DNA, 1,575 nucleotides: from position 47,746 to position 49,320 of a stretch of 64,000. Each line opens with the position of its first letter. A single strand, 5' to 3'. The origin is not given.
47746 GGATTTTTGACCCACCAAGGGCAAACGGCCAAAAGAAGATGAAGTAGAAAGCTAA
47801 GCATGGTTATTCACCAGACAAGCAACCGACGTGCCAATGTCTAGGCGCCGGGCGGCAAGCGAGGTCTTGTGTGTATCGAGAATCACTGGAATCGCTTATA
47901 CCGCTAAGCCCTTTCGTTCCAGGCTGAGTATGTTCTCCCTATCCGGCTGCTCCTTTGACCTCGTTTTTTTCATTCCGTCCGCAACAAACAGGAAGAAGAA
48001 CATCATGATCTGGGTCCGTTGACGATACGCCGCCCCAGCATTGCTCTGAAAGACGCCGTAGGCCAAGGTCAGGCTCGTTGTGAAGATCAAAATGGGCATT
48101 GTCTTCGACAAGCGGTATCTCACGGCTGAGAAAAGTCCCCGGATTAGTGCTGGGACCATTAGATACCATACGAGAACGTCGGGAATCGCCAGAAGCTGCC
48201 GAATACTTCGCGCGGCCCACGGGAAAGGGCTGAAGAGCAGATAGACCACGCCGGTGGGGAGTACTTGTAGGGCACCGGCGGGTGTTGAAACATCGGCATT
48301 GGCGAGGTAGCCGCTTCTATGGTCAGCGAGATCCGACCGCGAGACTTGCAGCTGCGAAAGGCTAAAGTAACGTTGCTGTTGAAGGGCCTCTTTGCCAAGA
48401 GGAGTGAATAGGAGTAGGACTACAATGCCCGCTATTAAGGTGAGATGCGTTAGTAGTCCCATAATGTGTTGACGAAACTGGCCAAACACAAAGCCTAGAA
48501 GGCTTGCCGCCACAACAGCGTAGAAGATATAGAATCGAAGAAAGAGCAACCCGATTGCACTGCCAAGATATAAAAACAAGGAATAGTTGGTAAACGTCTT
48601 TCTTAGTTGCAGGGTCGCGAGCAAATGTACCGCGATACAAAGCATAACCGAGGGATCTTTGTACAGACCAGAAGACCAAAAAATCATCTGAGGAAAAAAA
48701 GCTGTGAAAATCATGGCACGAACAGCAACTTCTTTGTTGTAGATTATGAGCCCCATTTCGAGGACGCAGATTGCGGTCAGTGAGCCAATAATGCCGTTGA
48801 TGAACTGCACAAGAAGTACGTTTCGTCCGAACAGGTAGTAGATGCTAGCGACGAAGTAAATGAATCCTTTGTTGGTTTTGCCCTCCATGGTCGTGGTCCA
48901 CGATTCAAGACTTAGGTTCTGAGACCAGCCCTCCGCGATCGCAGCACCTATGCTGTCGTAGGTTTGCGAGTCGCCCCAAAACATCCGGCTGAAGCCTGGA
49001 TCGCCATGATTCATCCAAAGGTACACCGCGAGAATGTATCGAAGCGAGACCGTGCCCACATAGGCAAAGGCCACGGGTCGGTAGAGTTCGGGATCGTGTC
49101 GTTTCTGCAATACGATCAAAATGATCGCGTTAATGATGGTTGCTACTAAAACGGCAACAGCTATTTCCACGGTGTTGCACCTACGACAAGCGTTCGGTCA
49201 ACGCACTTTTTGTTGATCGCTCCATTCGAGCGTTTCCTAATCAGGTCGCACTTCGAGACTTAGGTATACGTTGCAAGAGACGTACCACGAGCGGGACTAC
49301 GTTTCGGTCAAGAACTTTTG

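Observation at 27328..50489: Candidate self-contained sigma-54 regulon: one EBP and eight -24/-12 promoter matches in front of the matrix/EPS transcription units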

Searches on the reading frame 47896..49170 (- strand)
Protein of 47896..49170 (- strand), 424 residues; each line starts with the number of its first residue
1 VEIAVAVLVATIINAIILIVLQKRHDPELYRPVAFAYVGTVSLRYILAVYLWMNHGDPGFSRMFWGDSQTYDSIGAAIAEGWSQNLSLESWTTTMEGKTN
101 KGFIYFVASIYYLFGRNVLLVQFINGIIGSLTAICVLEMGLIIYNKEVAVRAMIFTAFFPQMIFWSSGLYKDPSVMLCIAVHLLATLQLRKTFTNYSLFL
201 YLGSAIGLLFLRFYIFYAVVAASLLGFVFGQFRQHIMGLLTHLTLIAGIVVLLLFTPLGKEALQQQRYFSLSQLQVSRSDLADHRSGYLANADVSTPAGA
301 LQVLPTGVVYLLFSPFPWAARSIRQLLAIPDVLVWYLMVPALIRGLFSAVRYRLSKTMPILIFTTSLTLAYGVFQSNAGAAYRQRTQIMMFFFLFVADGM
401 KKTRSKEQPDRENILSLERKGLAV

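Call 6: search_protein_families(library=pfam, proteins=[window:47896-49170:-])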
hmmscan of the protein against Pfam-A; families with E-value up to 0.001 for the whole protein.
window:47896-49170:- (424 aa): 1 family
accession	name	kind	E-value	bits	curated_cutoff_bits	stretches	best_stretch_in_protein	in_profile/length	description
PF13231.12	PMT_2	-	0.00015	22.4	26.1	1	104-257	7-156/160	Dolichyl-phosphate-mannose-protein mannosyltransferase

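Call 8: search_protein_families(library=ncbifam, proteins=[window:47896-49170:-], max_evalue=0.00001)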
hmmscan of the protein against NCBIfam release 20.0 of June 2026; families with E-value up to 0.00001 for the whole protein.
window:47896-49170:- (424 aa): 0 families

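Call 37: find_homologous_proteins(query=window:47896-49170:-, max_evalue=1e-30)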
Query window:47896-49170:- (424 aa): 522 proteins with E <= 1e-30 among 8000 candidates; the best 120 are listed.
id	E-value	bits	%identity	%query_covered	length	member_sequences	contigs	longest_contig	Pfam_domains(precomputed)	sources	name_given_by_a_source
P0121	1.6e-273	925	100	100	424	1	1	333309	-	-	-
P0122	2.1e-171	589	63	94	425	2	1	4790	-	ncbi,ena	-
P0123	1.5e-165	570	60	96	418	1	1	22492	-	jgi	jgi:hypothetical protein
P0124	1.0e-164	567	59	93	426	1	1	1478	-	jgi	jgi:hypothetical protein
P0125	2.3e-164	566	60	96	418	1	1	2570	-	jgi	jgi:hypothetical protein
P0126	1.3e-161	557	60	97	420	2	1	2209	PF13231.13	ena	-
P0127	4.1e-160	552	59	97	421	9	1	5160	-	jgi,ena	-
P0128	3.5e-154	532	58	95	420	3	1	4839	PF13231.13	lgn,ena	-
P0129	1.3e-153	530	58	95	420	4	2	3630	PF13231.13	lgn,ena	-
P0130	3.2e-153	529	57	99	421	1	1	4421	PF13231.13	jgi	jgi:Dolichyl-phosphate-mannose-protein mannosyltransferase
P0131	3.9e-153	529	61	90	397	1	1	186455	-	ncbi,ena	-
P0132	1.1e-152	527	59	97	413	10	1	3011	-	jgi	-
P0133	4.9e-152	525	62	89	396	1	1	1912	PF13231.13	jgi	jgi:4-amino-4-deoxy-L-arabinose transferase-like glycosyltransferase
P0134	5.6e-152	525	59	96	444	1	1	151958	-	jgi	-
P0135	9.9e-152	524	59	97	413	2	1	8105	-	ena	-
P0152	1.1e-149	517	58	97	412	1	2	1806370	PF13231.13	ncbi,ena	-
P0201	6.1e-141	489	53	97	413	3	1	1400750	-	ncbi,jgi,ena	-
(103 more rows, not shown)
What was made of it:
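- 47896..49170 (-): P6 unit: 424-aa polytopic membrane protein (weak PMT_2 similarity). Calls 6, 37.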

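Call 38: find_encoding_contigs(protein=P0131, flank=10000, max_places=1)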
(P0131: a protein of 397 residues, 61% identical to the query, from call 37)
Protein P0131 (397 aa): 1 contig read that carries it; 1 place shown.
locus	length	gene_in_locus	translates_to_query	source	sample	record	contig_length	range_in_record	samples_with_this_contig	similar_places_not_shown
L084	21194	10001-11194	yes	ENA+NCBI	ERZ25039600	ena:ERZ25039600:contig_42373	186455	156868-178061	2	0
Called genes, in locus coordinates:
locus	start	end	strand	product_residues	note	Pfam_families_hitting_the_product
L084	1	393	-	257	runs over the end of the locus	PF13489:Methyltransf_23, PF01209:Ubie_methyltran (weak), PF02353:CMAS (weak), PF13847:Methyltransf_31, PF08241:Methyltransf_11, PF08242:Methyltransf_12, PF13649:Methyltransf_25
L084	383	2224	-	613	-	PF00534:Glycos_transf_1, PF13692:Glyco_trans_1_4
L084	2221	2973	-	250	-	PF13649:Methyltransf_25 (faint), PF08241:Methyltransf_11 (weak)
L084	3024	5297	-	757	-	PF13439:Glyco_transf_4, PF13579:Glyco_trans_4_4, PF20706:GT4-conflict, PF00534:Glycos_transf_1, PF13692:Glyco_trans_1_4, PF04055:Radical_SAM, PF13186:SPASM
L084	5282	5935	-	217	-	PF13641:Glyco_tranf_2_3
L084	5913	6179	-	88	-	-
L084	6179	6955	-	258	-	PF04055:Radical_SAM (weak), PF13186:SPASM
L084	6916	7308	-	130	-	-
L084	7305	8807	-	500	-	PF01943:Polysacc_synt, PF03023:MurJ (faint)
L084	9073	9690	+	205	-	PF13489:Methyltransf_23 (weak), PF08241:Methyltransf_11 (weak)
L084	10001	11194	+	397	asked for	-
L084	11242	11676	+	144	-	PF13522:GATase_6, PF13537:GATase_7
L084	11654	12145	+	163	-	PF13537:GATase_7 (weak), PF00733:Asn_synthase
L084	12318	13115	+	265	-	PF00733:Asn_synthase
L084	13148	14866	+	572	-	PF02543:Carbam_trans_N, PF16861:Carbam_trans_C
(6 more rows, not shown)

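Call 39: find_encoding_contigs(protein=P0152, flank=10000, max_places=1)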
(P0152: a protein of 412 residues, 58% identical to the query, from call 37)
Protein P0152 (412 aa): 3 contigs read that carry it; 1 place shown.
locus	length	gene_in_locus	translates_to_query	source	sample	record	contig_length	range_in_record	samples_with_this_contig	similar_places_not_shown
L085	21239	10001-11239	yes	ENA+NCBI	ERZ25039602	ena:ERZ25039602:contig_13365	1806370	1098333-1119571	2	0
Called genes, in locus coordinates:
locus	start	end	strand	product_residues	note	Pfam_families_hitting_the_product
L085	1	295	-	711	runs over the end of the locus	PF02706:Wzz, PF13807:GNVR, PF01656:CbiA (weak), PF10609:ParA (weak), PF13614:AAA_31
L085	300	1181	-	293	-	PF02563:Poly_export, PF10531:SLBB, PF22461:SLBB_2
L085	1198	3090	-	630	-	PF10082:BBP2_2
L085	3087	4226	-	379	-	PF00953:Glycos_transf_4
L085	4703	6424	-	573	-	PF02543:Carbam_trans_N, PF16861:Carbam_trans_C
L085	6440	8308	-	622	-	PF13522:GATase_6, PF13537:GATase_7, PF00733:Asn_synthase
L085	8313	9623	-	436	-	PF13439:Glyco_transf_4, PF13579:Glyco_trans_4_4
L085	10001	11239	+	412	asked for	PF13231:PMT_2 (weak)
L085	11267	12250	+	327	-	PF04321:RmlD_sub_bind, PF05368:NmrA, PF01073:3Beta_HSD, PF01370:Epimerase, PF02719:Polysacc_synt_2, PF07993:NAD_binding_4, PF13460:NAD_binding_10, PF16363:GDP_Man_Dehyd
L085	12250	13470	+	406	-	PF08421:Methyltransf_13, PF13649:Methyltransf_25 (faint), PF13489:Methyltransf_23, PF13847:Methyltransf_31 (weak), PF08241:Methyltransf_11 (weak), PF08242:Methyltransf_12, PF08484:Methyltransf_14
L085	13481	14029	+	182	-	PF00908:dTDP_sugar_isom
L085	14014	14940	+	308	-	PF01370:Epimerase, PF04321:RmlD_sub_bind (weak), PF13460:NAD_binding_10 (weak), PF16363:GDP_Man_Dehyd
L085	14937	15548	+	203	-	PF00132:Hexapep, PF14602:Hexapep_2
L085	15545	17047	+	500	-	-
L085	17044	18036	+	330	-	PF00535:Glycos_transf_2, PF13641:Glyco_tranf_2_3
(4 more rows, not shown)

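Call 40: find_encoding_contigs(protein=P0201, flank=10000, max_places=1)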
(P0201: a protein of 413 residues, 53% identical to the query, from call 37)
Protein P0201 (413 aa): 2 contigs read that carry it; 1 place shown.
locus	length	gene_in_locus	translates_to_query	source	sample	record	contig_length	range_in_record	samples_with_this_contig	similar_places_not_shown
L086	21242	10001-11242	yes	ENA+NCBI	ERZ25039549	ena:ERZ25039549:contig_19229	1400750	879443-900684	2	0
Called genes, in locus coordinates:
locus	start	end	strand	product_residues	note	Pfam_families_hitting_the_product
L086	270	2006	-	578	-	PF02543:Carbam_trans_N, PF00814:TsaD (faint), PF16861:Carbam_trans_C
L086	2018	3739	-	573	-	PF12481:DUF3700 (weak), PF13522:GATase_6, PF13537:GATase_7, PF00733:Asn_synthase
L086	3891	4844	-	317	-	-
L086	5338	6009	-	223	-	PF00535:Glycos_transf_2, PF10111:Glyco_tranf_2_2, PF13641:Glyco_tranf_2_3, PF13632:Glyco_trans_2_3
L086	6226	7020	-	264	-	PF01209:Ubie_methyltran (faint), PF13489:Methyltransf_23, PF13847:Methyltransf_31, PF08241:Methyltransf_11, PF08242:Methyltransf_12, PF13649:Methyltransf_25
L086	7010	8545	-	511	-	-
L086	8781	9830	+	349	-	PF13489:Methyltransf_23, PF13847:Methyltransf_31, PF08241:Methyltransf_11, PF08242:Methyltransf_12, PF13649:Methyltransf_25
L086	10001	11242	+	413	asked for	-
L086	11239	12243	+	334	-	PF13489:Methyltransf_23, PF01209:Ubie_methyltran (weak), PF08003:Methyltransf_9 (faint), PF08241:Methyltransf_11, PF08242:Methyltransf_12, PF13649:Methyltransf_25, PF13847:Methyltransf_31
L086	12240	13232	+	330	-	-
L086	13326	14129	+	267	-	PF05050:Methyltransf_21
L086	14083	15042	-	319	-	PF01209:Ubie_methyltran (faint), PF13489:Methyltransf_23, PF07021:MetW, PF13847:Methyltransf_31, PF08241:Methyltransf_11, PF08242:Methyltransf_12, PF13649:Methyltransf_25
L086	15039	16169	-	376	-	PF13692:Glyco_trans_1_4, PF13524:Glyco_trans_1_2 (weak), PF00534:Glycos_transf_1 (weak)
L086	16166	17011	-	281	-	PF13489:Methyltransf_23, PF01209:Ubie_methyltran, PF08241:Methyltransf_11, PF08242:Methyltransf_12, PF13649:Methyltransf_25, PF13847:Methyltransf_31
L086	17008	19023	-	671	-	PF04932:Wzy_C, PF14559:TPR_19 (faint)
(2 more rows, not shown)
